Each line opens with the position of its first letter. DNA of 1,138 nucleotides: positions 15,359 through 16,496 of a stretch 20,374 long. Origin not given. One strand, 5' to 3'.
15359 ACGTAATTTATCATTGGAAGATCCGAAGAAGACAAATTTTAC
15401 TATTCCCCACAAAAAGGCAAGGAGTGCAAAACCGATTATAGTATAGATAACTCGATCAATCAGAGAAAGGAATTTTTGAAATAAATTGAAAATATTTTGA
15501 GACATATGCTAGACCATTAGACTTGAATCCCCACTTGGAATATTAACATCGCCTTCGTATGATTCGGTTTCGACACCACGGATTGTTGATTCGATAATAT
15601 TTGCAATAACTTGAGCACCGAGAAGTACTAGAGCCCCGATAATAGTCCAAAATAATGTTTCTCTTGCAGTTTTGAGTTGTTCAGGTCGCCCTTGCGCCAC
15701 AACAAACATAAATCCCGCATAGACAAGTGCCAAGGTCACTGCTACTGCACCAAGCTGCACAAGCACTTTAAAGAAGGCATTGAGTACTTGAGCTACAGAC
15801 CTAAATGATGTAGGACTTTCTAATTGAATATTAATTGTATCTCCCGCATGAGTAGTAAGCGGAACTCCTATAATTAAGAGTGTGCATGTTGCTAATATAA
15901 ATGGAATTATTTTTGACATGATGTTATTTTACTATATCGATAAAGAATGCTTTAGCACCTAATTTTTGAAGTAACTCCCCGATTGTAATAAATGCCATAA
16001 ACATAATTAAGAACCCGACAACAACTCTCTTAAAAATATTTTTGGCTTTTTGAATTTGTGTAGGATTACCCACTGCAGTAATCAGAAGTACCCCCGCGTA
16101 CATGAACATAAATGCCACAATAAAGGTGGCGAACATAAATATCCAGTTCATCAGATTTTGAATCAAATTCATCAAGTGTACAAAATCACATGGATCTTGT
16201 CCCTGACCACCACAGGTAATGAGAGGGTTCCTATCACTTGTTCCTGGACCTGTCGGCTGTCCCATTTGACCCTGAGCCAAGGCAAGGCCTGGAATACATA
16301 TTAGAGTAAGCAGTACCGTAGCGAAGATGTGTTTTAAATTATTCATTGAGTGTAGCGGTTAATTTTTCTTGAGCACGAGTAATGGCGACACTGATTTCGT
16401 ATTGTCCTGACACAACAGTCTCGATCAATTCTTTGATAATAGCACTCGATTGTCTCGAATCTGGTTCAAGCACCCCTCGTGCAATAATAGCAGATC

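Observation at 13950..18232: Operon: methyltransferase, orphan SBP-fold protein, then six tandem VirB2/TrbC-like two-helix membrane proteins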

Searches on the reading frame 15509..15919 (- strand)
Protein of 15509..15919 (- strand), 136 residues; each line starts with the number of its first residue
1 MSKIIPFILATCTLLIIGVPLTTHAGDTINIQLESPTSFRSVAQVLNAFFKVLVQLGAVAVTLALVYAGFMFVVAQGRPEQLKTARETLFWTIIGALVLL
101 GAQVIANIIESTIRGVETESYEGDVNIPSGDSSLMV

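Call 4: search_protein_families(library=pfam, proteins=[window:15509-15919:-], max_evalue=1)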
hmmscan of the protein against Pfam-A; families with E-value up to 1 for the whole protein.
window:15509-15919:- (136 aa): 7 families
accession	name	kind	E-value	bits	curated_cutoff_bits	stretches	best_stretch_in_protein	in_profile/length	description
PF18895.5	T4SS_pilin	-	4.7e-08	33.4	26.6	1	41-109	4-71/71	Type IV secretion system pilin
PF04956.18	TrbC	-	0.00018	22.1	27.9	1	29-108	34-97/98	TrbC/VIRB2 pilin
PF16943.10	T4SS_CagC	-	0.00032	21.3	27.9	1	46-109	3-67/119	Cag pathogenicity island, type IV secretory system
PF04290.18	DctQ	-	0.00035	20.9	28.3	1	13-116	32-130/132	Tripartite ATP-independent periplasmic transporters, DctQ component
PF01554.23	MatE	-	0.065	13.4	24.9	1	38-111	64-137/161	MatE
PF02466.24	Tim17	-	0.097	13.4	32.7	1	38-78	34-74/111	Tim17/Tim22/Tim23/Pmp24 family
PF03554.18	Herpes_UL73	-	0.97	9.9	23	0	42-66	34-58/75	UL73 viral envelope glycoprotein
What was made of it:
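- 15509..15919 (-): Pilin class B, 136 aa. It has a signal peptide and is the most VirB2/TrbC-like member. PF18895 33.4 bits, TrbC 22.1 bits (below cut-off) and CagC 21.3 bits (call 4).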

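Call 5: search_protein_families(library=ncbifam, proteins=[window:15509-15919:-], max_evalue=1)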
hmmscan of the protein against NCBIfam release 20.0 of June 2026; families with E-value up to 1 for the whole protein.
window:15509-15919:- (136 aa): 4 families
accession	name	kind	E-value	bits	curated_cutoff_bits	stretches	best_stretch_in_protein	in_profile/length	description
NF045849.1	ICE_MMCAP2_0565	equivalog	0.00095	18.8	40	1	42-113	9-80/80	Mbov_0395 family pilin-like conjugal transfer protein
NF042915.1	MAB_1171c_fam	subfamily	0.0027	16.8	100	1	35-120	45-126/362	MAB_1171c family putative transporter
NF046050.1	CPBP_fam_MroQ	equivalog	0.0037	16.7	270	1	50-120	41-113/243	intramembrane glutamic endopeptidase MroQ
NF047588.1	GlcsyltransPgfSStrep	equivalog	0.1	11.8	500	1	49-106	225-279/308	glycosyltransferase PgfS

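Call 27: search_solved_structures(query=A1, max_evalue=10, show_alignments=2)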
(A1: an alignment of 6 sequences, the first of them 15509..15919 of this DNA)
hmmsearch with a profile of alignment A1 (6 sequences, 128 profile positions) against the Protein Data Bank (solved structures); distinct sequences matched with E-value up to 10: 0.

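Call 40: find_homologous_proteins(query=window:15509-15919:-, max_evalue=0.001)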
Query window:15509-15919:- (136 aa): 50 proteins with E <= 0.001 among 167 candidates.
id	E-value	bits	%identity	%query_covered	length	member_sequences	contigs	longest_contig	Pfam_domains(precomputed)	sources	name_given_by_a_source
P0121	2.0e-78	279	100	100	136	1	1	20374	PF18895.6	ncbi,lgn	-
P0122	1.0e-32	131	61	84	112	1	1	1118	PF18895.6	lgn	-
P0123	4.2e-32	129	62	75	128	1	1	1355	PF18895.6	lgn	-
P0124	2.2e-31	127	58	86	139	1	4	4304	PF18895.6,PF04956.19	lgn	-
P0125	2.9e-30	123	71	62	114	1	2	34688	PF18895.6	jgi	jgi:hypothetical protein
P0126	4.5e-30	123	62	76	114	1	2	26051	PF18895.6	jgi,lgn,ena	jgi:heme/copper-type cytochrome/quinol oxidase subunit 2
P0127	4.9e-30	122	64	71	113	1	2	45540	PF18895.6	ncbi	-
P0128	4.9e-30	122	59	79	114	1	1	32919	PF18895.6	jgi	-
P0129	1.2e-29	121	70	63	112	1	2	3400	PF18895.6,PF04956.19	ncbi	-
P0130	1.3e-29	121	69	63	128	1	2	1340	PF18895.6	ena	-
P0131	1.6e-29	121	69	65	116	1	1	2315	PF18895.6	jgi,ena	-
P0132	1.8e-29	121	66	65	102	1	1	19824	PF18895.6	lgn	-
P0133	1.9e-29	121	60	74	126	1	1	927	PF18895.6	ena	-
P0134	3.5e-29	120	70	62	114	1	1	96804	PF18895.6,PF04956.19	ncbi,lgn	-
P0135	7.8e-29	119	57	76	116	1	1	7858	PF18895.6,PF04956.19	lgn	-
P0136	1.1e-28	118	64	66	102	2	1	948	PF18895.6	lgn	-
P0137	1.2e-28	118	56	85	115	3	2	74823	PF18895.6,PF04956.19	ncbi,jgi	ncbi:MAG: hypothetical protein RLY49_105 [Candidatus Parcubacteria bacterium]|jgi:type II secretory 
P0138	1.2e-28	118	58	72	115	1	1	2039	PF18895.6,PF04956.19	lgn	-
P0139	1.7e-28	117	57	76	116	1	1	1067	PF18895.6,PF04956.19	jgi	jgi:hypothetical protein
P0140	1.8e-28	117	57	77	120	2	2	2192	PF18895.6,PF04956.19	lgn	-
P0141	2.3e-28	117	61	71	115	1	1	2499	PF18895.6,PF04956.19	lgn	-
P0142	3.8e-28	116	58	78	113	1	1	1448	PF18895.6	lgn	-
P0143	4.4e-28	116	58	77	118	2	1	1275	PF18895.6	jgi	jgi:hypothetical protein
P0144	4.4e-28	116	63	63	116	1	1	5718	PF18895.6,PF04956.19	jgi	jgi:hypothetical protein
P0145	6.6e-28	116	70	60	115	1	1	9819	PF18895.6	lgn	-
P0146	9.1e-28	115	64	64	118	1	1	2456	PF18895.6,PF04956.19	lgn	-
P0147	1.1e-27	115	65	63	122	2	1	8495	PF18895.6,PF04956.19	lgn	-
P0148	3.4e-27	113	55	84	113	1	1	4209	PF18895.6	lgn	-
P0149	9.9e-27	112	66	63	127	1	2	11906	PF18895.6,PF04956.19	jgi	jgi:hypothetical protein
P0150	1.0e-26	112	58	77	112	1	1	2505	PF18895.6,PF04956.19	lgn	-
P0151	1.2e-26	112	65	63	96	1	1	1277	PF18895.6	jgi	jgi:heme/copper-type cytochrome/quinol oxidase subunit 2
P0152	2.7e-26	110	73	54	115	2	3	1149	PF18895.6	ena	-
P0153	3.7e-26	110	66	64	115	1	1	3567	PF18895.6,PF04956.19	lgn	-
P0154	5.0e-26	109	53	79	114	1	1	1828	PF18895.6,PF04956.19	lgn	-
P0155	7.4e-26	109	52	79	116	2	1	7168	PF18895.6,PF04956.19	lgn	-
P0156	1.1e-25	108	55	71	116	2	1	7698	PF18895.6,PF04956.19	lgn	-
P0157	1.3e-25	108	55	88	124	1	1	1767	PF18895.6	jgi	jgi:Type IV secretion system pilin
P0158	1.3e-25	108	63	61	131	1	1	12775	PF18895.6,PF04956.19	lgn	-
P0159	8.0e-25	106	56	69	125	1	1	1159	PF18895.6,PF04956.19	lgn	-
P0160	9.1e-25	105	59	67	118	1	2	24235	PF18895.6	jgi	jgi:hypothetical protein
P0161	1.1e-24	105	60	66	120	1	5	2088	PF18895.6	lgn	-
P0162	2.6e-24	104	52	84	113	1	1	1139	PF18895.6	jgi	jgi:type II secretory pathway component PulF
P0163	3.0e-24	104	53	68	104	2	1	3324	PF18895.6,PF04956.19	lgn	-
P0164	7.5e-23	99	56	72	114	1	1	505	PF18895.6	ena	-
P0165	1.7e-19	88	60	66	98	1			PF18895.6,PF04956.19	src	-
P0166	3.2e-12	65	45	57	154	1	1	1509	PF18895.6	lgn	-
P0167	3.5e-12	65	45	57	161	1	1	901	PF18895.6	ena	-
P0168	2.0e-11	62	33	74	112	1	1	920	PF18895.6,PF04956.19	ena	-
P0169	3.7e-11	61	36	65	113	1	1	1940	PF18895.6,PF04956.19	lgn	-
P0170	5.9e-11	61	41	72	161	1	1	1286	PF18895.6,PF04956.19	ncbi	-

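Call 51: predict_structure(alignment_id=A4)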
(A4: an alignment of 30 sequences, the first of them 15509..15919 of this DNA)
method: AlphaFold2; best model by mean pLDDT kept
length: 136 residues; sequences in the alignment: 30
mean_pLDDT: 75.9   pTM: 0.47
mean pLDDT of the five models: 75.9, 72.1, 70.8, 69.8, 67.7
residues with pLDDT >= 90: 17; 70-90: 70; 50-70: 45; < 50: 4
segments of 3 or more residues with pLDDT < 50: none
pLDDT, mean of each block of 10 residues (from residue 1): 65 61 54 61 82 84 89 91 90 89 84 76 66 67
secondary structure, 60 per line:
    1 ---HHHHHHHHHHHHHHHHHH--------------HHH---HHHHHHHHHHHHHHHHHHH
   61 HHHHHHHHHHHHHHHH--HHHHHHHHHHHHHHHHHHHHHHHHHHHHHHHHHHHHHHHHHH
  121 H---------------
elements in order: H4-21 H42-76 H79-121
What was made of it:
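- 15509..15919 (-): The AlphaFold2 model is a helical hairpin, 42-76 and 79-121 (call 51).
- On VirB2-type pilin (architecture): The AlphaFold2 model of B is a hairpin (call 51).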

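Call 55: fold_search(model_id=the predicted structure, library=pdb)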
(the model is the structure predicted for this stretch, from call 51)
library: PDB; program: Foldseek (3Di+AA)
matches with E <= 10: 54; with E <= 0.001: 0
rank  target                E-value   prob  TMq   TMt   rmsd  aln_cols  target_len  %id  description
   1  8jut_C                1.7e+00  0.18  0.35  0.28  30.3       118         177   13  rat megalin RAP complex (released 2024-06-19)
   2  8jxh_D                1.8e+00  0.30  0.34  0.42   6.2        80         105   16  rat megalin RAP complex wingA (released 2024-06-19)
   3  6zsh_C                2.2e+00  0.30  0.37  0.56   5.4        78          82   14  The mechanism of activation of the actin binding protein EHBP1 by Rab8 family members (released 2020-09-02)
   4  6zsh_A                3.4e+00  0.20  0.36  0.49   6.0        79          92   14  The mechanism of activation of the actin binding protein EHBP1 by Rab8 family members (released 2020-09-02)
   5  2f95_MODEL_1_B        3.9e+00  0.21  0.28  0.61   2.2        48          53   21  M intermediate structure of sensory rhodopsin II/transducer complex in combination with the ground state struc (released 2006-03-07)
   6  6b87_A                3.9e+00  0.13  0.35  0.44   6.0        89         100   13  Crystal structure of transmembrane protein TMHC2_E (released 2018-03-14)
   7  3cra_A                3.9e+00  0.09  0.25  0.16  19.3        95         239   12  Crystal Structure of Escherichia coli MazG, the Regulator of Nutritional Stress Response (released 2008-04-22)
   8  1h2s_B                4.5e+00  0.16  0.33  0.62   3.2        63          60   22  Molecular basis of transmenbrane signalling by sensory rhodopsin II-transducer complex (released 2002-10-10)
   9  8dgp_B                4.5e+00  0.16  0.28  0.18   3.0        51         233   18  14-3-3 epsilon bound to phosphorylated PEAK3 (pS69) peptide (released 2023-06-07)
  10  6csv_A                4.8e+00  0.23  0.42  0.60   2.5        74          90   16  The structure of the Cep63-Cep152 heterotetrameric complex (released 2019-03-27)
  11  8afz_A                4.8e+00  0.15  0.36  0.15   4.5        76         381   12  Architecture of the ESCPE-1 membrane coat (released 2023-06-21)
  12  5j0k_B                4.8e+00  0.14  0.33  0.53   4.7        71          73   10  De novo design of protein homo-oligomers with modular hydrogen bond network-mediated specificity (released 2016-05-25)
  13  5jjn_B                5.1e+00  0.30  0.38  0.77   1.9        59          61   22  Structure of the SRII/HtrII(G83F) Complex in P212121 space group ("V" shape) (released 2017-02-15)
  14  2f93_MODEL_1_B        5.1e+00  0.14  0.27  0.58   2.4        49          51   26  K Intermediate Structure of Sensory Rhodopsin II/Transducer Complex in Combination with the Ground State Struc (released 2006-03-07)
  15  9p6i_G                5.1e+00  0.04  0.19  0.17   8.1        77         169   16  Crystal Structure of the Histidine Kinase VC2136 from Vibrio cholerae serotype O1 (released 2025-08-20)
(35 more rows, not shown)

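Call 56: search_protein_families(library=pfam, alignment_id=A4, max_evalue=0.01)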
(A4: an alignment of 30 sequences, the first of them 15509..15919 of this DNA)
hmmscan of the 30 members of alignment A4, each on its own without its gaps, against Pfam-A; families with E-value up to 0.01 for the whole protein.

A. member 1, window:15509-15919:- (136 aa): 4 families
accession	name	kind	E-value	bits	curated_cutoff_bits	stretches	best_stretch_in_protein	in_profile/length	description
PF18895.5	T4SS_pilin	-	4.7e-08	33.4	26.6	1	41-109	4-71/71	Type IV secretion system pilin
PF04956.18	TrbC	-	0.00018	22.1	27.9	1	29-108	34-97/98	TrbC/VIRB2 pilin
PF16943.10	T4SS_CagC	-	0.00032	21.3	27.9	1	46-109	3-67/119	Cag pathogenicity island, type IV secretory system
PF04290.18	DctQ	-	0.00035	20.9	28.3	1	13-116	32-130/132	Tripartite ATP-independent periplasmic transporters, DctQ component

B. families by the number of members that match (of 30 scanned): 11 families
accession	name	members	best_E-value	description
PF18895.5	T4SS_pilin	30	1.2e-11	Type IV secretion system pilin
PF04956.18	TrbC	26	1.7e-09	TrbC/VIRB2 pilin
PF16943.10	T4SS_CagC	8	0.00021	Cag pathogenicity island, type IV secretory system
PF01554.23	MatE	7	0.0001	MatE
PF04290.18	DctQ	3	0.00035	Tripartite ATP-independent periplasmic transporters, DctQ component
PF04515.18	Choline_transpo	2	0.00061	Plasma-membrane choline transporter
PF02308.21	MgtC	2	0.00062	MgtC family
PF02322.20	Cyt_bd_oxida_II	2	0.005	Cytochrome bd terminal oxidase subunit II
PF06664.17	WLS-like_TM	1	0.00026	Wntless-like, transmembrane domain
PF19451.5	DUF5989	1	0.0065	Family of unknown function (DUF5989)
PF00892.27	EamA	1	0.0066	EamA-like transporter family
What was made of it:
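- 15509..15919 (-): Among orthologs, 30 of 30 hit PF18895 and 26 of 30 hit PF04956 (call 56).
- On Pfam PF04956 TrbC/VirB2 pilin: However, 26 of 30 B orthologs hit at E <= 0.01, with a best E of 1.7e-9 (call 56).
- Closest known: VirB2/TrbC/TraA conjugative pilins of Gram-negative T4SSs. Same: Small size, a signal peptide in some members, two hydrophobic helices joined by a short basic loop, and profile similarity of class B and its orthologs (calls 4, 56).
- All 30 B orthologs hit PF18895 and 26 of 30 hit TrbC/VirB2, best E 1.7e-9 (call 56). B orthologs match the TrbC/VirB2 pilus-subunit family (call 56).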

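Call 63: find_related_loci(query=A4, collection=metagenome_contigs, flank=7000)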
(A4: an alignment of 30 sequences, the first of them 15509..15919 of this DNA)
Query A4 (136 aa) in metagenome_contigs; peptide patterns used: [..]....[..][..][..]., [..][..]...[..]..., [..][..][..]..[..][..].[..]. (x = any residue, [..] = any of these).
600 stretches matched a pattern (row limit reached: there are more); 199 encode a relative of the query (tblastn E <= 1e-3); the best 80 are kept; 80 distinct loci.
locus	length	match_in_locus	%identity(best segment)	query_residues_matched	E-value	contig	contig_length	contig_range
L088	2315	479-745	69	25-113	2e-36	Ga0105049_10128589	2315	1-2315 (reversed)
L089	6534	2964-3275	62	14-117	5e-36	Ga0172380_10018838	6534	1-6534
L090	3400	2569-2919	56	3-118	3e-35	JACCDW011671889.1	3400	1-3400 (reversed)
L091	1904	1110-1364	64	33-117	2e-33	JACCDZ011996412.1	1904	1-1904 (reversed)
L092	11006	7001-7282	51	11-113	2e-31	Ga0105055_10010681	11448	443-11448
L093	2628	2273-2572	56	19-114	5e-31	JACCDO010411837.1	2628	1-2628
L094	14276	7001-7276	39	22-116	1e-20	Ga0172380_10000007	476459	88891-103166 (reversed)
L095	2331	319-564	46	33-114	1e-20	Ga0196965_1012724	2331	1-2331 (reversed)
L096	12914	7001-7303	38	31-126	2e-20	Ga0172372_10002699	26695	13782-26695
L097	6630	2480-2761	41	32-121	2e-20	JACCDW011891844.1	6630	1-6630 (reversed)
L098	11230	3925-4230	42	20-117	2e-20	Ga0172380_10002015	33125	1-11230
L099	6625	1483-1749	42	28-114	4e-20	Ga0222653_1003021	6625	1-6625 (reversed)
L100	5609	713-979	42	28-114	4e-20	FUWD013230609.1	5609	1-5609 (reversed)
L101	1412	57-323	43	28-116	4e-20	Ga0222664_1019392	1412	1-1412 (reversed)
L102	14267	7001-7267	42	28-114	4e-20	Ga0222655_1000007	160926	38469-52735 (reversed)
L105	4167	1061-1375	38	21-120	2e-19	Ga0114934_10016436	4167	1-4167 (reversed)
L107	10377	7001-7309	40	22-122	6e-19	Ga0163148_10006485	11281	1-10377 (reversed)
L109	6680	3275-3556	45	23-113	1e-18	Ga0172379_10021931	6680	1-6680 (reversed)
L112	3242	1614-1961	36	7-120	7e-18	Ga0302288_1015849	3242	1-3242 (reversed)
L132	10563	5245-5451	49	46-114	3e-16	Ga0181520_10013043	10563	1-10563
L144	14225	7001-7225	43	43-117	2e-15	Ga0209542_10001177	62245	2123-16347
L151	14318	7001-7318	35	1-113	3e-15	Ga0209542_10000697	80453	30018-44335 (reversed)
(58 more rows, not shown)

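Call 67: search_protein_families(library=pfam, proteins=[L109:1018-3120:+, L107:8218-10140:+, L105:2284-3678:+, L132:5074-6390:+, L098:5052-6047:+, L112:261-1496:+], max_evalue=0.01)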
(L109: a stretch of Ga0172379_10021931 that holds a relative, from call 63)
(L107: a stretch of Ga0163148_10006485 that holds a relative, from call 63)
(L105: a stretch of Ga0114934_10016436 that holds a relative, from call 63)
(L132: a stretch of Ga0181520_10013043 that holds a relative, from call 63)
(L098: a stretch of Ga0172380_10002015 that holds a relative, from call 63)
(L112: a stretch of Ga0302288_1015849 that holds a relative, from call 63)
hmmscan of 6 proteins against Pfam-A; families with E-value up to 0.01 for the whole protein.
L109:1018-3120:+ (700 aa): 4 families
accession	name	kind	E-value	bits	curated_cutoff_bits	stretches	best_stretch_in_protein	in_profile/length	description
PF01833.30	TIG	-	1.4e-20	73.5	20.9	3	289-364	1-72/84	IPT/TIG domain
PF18895.5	T4SS_pilin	-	1.8e-07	31.6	26.6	1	619-685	7-71/71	Type IV secretion system pilin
PF20144.5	TIG_SUH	-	0.00028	21.4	24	0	221-269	16-63/94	TIG domain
PF04956.18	TrbC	-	0.0055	17.3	27.9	0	619-685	39-98/98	TrbC/VIRB2 pilin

L107:8218-10140:+ (640 aa): 1 family
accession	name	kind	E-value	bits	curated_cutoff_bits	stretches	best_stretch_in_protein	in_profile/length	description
PF18895.5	T4SS_pilin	-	2.6e-05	24.7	26.6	1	30-84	18-71/71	Type IV secretion system pilin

L105:2284-3678:+ (464 aa): 0 families

L132:5074-6390:+ (438 aa): 1 family
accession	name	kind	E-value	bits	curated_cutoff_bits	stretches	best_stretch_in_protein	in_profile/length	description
PF18895.5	T4SS_pilin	-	3.7e-05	24.2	26.6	1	57-117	8-67/71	Type IV secretion system pilin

L098:5052-6047:+ (331 aa): 1 family
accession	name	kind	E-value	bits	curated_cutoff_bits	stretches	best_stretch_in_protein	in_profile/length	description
PF18895.5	T4SS_pilin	-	0.00047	20.6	26.6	1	32-83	20-70/71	Type IV secretion system pilin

L112:261-1496:+ (411 aa): 2 families
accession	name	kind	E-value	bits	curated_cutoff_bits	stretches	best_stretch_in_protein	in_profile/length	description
PF18895.5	T4SS_pilin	-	1.2e-06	28.9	26.6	1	327-392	8-71/71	Type IV secretion system pilin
PF07554.19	FIVAR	-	7.9e-05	23.7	29.2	1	205-266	5-70/71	FIVAR domain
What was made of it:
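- In relatives it is fused to subtilase, TIG, FN3-like and FIVAR domains (call 67).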

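Call 70: search_protein_families(library=pfam, proteins=[L144:8413-9633:-, L144:9633-10349:-, L144:11643-12461:+, L144:13323-14171:-, L151:8577-9590:-, L151:9591-10103:-, L151:11247-12023:+, L151:12136-13302:-, L151:13431-13982:+], max_evalue=0.01)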
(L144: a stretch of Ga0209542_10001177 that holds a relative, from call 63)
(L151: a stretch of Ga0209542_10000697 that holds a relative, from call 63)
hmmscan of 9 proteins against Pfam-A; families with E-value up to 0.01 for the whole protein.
L144:8413-9633:- (406 aa): 0 families

L144:9633-10349:- (238 aa): 0 families

L144:11643-12461:+ (272 aa): 2 families
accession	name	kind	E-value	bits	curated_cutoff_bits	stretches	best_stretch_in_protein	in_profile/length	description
PF18895.5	T4SS_pilin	-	3.1e-06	27.6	26.6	1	33-93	11-70/71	Type IV secretion system pilin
PF19607.4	DUF6112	-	0.0035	17.6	25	1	18-92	4-79/88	Family of unknown function (DUF6112)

L144:13323-14171:- (282 aa): 3 families
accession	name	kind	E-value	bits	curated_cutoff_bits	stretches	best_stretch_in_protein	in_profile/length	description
PF11987.13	IF-2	-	1.6e-23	83.3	27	1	90-179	26-114/117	Translation-initiation factor 2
PF22042.2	EF-G_D2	-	6.5e-08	33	27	1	3-58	25-83/84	Elongation factor G domain 2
PF03144.31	GTP_EFTU_D2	-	0.00014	22.7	30.3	0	214-268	2-58/73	Elongation factor Tu domain 2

L151:8577-9590:- (337 aa): 0 families

L151:9591-10103:- (170 aa): 0 families

L151:11247-12023:+ (258 aa): 1 family
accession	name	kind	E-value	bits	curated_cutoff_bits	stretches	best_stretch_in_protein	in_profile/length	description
PF18895.5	T4SS_pilin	-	6.5e-06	26.6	26.6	1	35-93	11-68/71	Type IV secretion system pilin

L151:12136-13302:- (388 aa): 2 families
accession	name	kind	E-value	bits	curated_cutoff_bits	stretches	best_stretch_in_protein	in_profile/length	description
PF01520.23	Amidase_3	-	1.8e-12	48.1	27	1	49-238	1-127/174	N-acetylmuramoyl-L-alanine amidase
PF01471.23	PG_binding_1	-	4.9e-11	43.1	23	1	323-385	3-57/57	Putative peptidoglycan binding domain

L151:13431-13982:+ (183 aa): 0 families

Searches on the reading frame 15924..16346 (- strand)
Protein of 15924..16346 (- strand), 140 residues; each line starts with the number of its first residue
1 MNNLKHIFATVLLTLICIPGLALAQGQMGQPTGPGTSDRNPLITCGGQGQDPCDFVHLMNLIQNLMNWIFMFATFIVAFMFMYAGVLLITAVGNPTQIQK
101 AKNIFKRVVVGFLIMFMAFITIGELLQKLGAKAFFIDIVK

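Call 4: search_protein_families(library=pfam, proteins=[window:15924-16346:-], max_evalue=1)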
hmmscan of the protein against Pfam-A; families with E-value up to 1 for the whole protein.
window:15924-16346:- (140 aa): 1 family
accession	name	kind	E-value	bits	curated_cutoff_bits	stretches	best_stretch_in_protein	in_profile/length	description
PF18895.5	T4SS_pilin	-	4.3e-06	27.1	26.6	1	60-118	7-64/71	Type IV secretion system pilin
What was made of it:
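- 15924..16346 (-): Pilin class A, 140 aa. It has a signal peptide, a conserved Cys pair before helix 1, and a two-helix pilin domain. It overlaps the end of the binding-protein gene by 8 nt. PF18895 27.1 bits against a cut-off of 26.6 (call 4).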

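Call 5: search_protein_families(library=ncbifam, proteins=[window:15924-16346:-], max_evalue=1)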
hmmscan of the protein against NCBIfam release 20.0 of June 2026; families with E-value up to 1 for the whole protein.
window:15924-16346:- (140 aa): 2 families
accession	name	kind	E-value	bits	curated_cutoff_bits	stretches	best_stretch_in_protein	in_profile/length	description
NF045849.1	ICE_MMCAP2_0565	equivalog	7.4e-05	22.3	40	1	58-123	9-74/80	Mbov_0395 family pilin-like conjugal transfer protein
NF045890.1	conj_pls20_p028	equivalog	0.091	11.6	150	1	62-121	58-112/377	pLS20_p028 family conjugation system transmembrane protein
